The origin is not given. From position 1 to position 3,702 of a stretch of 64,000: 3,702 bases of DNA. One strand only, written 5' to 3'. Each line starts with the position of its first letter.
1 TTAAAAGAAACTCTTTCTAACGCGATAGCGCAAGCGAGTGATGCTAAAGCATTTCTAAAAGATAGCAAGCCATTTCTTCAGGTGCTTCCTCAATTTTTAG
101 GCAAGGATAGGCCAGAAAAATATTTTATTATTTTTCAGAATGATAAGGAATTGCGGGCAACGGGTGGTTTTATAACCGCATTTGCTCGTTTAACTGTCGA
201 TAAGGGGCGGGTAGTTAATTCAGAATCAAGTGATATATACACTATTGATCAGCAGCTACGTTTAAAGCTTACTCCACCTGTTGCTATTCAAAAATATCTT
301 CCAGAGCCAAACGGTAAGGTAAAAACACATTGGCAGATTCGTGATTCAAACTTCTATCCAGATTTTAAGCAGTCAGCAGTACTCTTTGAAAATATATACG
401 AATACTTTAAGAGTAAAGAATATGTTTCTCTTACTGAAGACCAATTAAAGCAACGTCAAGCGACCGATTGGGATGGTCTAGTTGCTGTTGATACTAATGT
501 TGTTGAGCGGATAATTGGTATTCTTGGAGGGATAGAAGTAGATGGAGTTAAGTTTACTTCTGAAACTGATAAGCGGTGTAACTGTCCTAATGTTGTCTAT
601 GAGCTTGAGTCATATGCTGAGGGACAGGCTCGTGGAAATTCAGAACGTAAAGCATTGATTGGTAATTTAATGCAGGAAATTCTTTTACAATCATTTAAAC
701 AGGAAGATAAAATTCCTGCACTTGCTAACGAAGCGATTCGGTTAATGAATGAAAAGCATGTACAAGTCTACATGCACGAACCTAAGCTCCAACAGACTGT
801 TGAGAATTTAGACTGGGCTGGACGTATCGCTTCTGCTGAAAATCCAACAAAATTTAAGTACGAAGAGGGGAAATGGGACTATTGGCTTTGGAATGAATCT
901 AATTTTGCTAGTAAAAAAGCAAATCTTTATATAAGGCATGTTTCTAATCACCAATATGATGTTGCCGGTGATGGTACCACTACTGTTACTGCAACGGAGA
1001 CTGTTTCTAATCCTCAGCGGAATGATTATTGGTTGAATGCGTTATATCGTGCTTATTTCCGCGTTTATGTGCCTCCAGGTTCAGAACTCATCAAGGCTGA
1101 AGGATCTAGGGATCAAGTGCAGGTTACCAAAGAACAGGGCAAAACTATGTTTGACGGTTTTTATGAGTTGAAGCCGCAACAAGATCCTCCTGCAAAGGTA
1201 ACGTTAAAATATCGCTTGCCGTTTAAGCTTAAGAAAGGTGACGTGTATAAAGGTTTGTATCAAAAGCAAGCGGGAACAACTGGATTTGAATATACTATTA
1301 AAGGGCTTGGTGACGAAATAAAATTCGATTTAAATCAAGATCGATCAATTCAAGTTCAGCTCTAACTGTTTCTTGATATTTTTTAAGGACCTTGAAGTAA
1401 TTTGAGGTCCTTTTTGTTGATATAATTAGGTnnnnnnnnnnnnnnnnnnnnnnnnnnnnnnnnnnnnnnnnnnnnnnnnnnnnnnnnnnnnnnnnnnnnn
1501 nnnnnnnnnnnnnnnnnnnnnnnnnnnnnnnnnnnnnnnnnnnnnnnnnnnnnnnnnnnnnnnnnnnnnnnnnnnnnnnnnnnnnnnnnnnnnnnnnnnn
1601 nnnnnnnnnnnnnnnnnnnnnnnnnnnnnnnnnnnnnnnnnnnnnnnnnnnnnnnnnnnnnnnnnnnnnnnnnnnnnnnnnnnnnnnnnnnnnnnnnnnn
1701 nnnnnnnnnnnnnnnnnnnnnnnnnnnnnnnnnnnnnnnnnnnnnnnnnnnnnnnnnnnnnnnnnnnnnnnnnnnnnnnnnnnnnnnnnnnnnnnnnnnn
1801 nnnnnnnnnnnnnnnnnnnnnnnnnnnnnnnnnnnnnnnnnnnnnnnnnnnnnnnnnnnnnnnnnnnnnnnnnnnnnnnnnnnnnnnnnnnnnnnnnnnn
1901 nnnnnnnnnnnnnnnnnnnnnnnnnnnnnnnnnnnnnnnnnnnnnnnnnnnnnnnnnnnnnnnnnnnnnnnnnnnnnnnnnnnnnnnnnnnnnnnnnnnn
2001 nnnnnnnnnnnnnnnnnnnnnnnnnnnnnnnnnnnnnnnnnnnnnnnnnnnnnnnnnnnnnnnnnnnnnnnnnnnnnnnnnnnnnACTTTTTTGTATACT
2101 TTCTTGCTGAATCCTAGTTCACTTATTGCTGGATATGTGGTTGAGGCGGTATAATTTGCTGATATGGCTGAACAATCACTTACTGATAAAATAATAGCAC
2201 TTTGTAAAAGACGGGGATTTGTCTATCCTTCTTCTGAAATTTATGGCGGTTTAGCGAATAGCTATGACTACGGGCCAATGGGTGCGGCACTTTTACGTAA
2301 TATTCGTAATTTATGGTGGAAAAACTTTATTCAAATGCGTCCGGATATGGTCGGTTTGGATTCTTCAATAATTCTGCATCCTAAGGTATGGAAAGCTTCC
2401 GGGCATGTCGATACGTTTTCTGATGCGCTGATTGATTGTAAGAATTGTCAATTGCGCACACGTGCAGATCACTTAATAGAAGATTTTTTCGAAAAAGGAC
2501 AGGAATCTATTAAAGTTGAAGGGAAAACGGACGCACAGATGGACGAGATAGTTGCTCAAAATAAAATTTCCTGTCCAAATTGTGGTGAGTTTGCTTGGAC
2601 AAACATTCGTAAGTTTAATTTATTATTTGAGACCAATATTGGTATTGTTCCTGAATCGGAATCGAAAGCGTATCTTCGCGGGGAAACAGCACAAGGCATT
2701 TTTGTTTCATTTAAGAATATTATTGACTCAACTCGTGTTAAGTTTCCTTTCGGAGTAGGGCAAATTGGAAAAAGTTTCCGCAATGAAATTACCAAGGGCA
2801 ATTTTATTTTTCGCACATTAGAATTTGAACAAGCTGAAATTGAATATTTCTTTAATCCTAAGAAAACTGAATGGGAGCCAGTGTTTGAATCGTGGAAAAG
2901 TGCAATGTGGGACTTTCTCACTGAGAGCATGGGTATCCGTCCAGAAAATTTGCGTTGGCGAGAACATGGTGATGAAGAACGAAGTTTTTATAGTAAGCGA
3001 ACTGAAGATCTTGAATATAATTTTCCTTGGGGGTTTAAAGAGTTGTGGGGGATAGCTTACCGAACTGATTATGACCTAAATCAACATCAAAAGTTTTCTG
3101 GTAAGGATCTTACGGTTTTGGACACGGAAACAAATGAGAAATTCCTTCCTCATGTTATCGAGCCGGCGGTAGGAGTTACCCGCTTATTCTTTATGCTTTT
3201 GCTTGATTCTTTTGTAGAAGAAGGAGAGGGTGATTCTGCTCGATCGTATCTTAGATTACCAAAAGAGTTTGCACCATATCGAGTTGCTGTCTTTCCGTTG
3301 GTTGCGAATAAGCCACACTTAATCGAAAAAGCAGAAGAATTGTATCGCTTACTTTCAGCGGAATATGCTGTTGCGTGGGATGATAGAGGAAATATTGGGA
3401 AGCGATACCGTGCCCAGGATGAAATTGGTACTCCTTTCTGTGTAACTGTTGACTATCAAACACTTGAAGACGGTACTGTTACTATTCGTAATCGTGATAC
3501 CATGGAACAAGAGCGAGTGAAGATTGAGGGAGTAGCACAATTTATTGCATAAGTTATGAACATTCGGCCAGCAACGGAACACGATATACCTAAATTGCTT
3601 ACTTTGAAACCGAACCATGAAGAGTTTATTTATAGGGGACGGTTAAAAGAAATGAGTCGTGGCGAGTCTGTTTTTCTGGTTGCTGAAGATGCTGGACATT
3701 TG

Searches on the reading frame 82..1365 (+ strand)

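Call 71: search_protein_families(library=pfam, proteins=[window:82-1365:+], max_evalue=0.00001)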
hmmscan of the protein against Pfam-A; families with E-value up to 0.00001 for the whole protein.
window:82-1365:+ (427 aa): 1 family
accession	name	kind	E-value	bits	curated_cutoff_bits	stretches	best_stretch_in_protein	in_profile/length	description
PF13196.11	DUF4012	-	3.6e-21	76.6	28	1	10-161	2-133/144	Protein of unknown function (DUF4012)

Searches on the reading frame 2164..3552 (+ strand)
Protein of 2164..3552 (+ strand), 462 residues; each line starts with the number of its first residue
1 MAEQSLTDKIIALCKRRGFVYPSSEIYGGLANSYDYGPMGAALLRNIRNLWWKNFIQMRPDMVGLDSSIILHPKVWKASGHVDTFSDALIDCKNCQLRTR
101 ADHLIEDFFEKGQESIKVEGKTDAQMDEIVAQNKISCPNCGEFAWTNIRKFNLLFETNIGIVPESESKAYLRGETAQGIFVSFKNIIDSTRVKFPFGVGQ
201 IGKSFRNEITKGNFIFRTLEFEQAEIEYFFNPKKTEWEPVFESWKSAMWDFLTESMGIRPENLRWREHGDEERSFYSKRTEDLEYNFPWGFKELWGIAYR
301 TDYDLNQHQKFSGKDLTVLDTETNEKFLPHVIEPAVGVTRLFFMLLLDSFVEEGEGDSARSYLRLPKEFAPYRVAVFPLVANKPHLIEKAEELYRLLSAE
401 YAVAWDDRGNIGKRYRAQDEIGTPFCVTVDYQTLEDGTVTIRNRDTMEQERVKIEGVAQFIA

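Call 71: search_protein_families(library=pfam, proteins=[window:2164-3552:+], max_evalue=0.00001)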
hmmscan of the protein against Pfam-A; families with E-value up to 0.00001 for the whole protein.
window:2164-3552:+ (462 aa): 2 families
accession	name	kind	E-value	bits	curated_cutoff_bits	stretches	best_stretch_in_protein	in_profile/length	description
PF03129.25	HGTP_anticodon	-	1.1e-21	77.2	21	1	374-461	2-91/94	Anticodon binding domain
PF00587.30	tRNA-synt_2b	-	1.5e-07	32.1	29.3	1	166-345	8-175/179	tRNA synthetase class II core domain (G, H, P, S and T)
